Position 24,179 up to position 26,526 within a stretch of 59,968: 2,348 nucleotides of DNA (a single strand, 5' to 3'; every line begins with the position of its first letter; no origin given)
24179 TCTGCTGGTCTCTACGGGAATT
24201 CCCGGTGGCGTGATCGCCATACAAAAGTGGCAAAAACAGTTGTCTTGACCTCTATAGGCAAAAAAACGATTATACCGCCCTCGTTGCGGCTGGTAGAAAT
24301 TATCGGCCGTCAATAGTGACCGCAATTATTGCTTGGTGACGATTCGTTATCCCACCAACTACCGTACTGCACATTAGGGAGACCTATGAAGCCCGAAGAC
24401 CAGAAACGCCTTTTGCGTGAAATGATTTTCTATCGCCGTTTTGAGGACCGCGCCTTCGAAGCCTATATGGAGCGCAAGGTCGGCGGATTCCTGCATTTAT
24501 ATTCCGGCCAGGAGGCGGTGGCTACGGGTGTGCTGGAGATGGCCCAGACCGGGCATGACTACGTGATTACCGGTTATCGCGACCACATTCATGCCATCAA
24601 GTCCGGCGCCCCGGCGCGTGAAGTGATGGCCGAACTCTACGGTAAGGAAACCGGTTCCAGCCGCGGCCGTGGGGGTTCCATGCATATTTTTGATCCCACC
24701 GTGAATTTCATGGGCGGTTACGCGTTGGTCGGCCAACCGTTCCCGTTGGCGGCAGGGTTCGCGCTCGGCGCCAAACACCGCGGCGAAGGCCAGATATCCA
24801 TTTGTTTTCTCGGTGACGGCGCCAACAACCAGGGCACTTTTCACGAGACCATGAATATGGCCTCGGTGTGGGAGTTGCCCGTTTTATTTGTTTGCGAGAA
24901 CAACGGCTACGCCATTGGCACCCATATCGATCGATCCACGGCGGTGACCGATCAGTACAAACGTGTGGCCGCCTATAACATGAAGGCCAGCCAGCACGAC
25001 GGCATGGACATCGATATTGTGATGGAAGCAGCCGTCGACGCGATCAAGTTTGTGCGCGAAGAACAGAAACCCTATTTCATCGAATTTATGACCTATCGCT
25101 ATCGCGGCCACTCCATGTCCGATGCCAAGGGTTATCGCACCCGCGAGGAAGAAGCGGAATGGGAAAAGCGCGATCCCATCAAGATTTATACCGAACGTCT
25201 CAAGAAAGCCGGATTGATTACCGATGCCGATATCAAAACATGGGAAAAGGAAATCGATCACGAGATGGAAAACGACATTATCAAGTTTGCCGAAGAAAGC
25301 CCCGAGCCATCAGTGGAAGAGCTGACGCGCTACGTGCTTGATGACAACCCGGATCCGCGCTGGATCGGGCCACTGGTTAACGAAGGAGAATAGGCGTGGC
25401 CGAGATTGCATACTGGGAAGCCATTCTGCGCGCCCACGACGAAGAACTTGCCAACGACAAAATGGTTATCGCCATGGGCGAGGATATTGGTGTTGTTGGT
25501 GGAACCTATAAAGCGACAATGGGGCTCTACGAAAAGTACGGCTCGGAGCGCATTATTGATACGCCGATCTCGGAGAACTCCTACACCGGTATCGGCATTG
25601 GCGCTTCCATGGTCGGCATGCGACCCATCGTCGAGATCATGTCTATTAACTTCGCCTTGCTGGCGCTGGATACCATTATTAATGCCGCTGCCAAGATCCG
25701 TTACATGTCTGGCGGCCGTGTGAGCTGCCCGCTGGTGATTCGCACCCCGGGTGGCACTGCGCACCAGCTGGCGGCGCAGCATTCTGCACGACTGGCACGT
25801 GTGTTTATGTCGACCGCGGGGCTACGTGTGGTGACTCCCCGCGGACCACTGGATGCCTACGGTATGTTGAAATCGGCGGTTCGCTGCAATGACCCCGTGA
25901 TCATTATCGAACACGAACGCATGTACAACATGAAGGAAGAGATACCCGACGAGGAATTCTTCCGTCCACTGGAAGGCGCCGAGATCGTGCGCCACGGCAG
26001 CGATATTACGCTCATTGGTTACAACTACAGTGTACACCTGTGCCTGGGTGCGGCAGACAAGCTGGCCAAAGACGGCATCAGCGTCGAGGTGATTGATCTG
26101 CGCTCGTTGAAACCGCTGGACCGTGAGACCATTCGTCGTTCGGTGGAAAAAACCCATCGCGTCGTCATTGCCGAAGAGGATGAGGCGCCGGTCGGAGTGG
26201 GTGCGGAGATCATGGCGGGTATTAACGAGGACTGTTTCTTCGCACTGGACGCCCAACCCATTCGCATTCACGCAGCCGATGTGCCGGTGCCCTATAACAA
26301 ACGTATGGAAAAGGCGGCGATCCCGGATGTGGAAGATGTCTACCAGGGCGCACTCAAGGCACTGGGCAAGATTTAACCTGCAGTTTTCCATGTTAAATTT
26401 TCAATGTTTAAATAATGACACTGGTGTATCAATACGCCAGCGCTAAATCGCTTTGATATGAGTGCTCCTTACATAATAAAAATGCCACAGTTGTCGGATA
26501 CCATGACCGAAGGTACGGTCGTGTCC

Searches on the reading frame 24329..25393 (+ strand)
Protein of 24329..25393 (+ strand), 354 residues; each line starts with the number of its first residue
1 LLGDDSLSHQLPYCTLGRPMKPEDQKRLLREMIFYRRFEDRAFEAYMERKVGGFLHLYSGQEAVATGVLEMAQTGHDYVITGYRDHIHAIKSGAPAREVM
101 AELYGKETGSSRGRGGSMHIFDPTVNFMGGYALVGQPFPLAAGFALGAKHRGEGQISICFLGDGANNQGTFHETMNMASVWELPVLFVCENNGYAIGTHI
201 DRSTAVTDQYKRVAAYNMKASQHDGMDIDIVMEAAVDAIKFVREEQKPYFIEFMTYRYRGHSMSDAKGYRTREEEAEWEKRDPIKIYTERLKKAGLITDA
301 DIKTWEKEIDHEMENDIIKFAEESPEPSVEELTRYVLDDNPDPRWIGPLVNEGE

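Call 63: search_protein_families(library=pfam, proteins=[window:24329-25393:+], max_evalue=0.000001)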
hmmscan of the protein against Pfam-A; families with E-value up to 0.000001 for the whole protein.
window:24329-25393:+ (354 aa): 1 family
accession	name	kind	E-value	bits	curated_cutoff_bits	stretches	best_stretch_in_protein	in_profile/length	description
PF00676.26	E1_dh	-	3.4e-83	279.5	22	1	31-329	2-299/300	Dehydrogenase E1 component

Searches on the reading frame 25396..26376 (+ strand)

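Call 64: search_protein_families(library=pfam, proteins=[window:25396-26376:+], max_evalue=0.001)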
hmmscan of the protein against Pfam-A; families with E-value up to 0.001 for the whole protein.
window:25396-26376:+ (326 aa): 2 families
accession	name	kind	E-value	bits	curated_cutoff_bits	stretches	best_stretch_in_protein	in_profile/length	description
PF02779.29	Transket_pyr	-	3.4e-39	134.7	27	1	3-178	2-173/174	Transketolase, pyrimidine binding domain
PF02780.25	Transketolase_C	-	1.3e-38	132.1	25.9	1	195-315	3-124/124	Transketolase, C-terminal domain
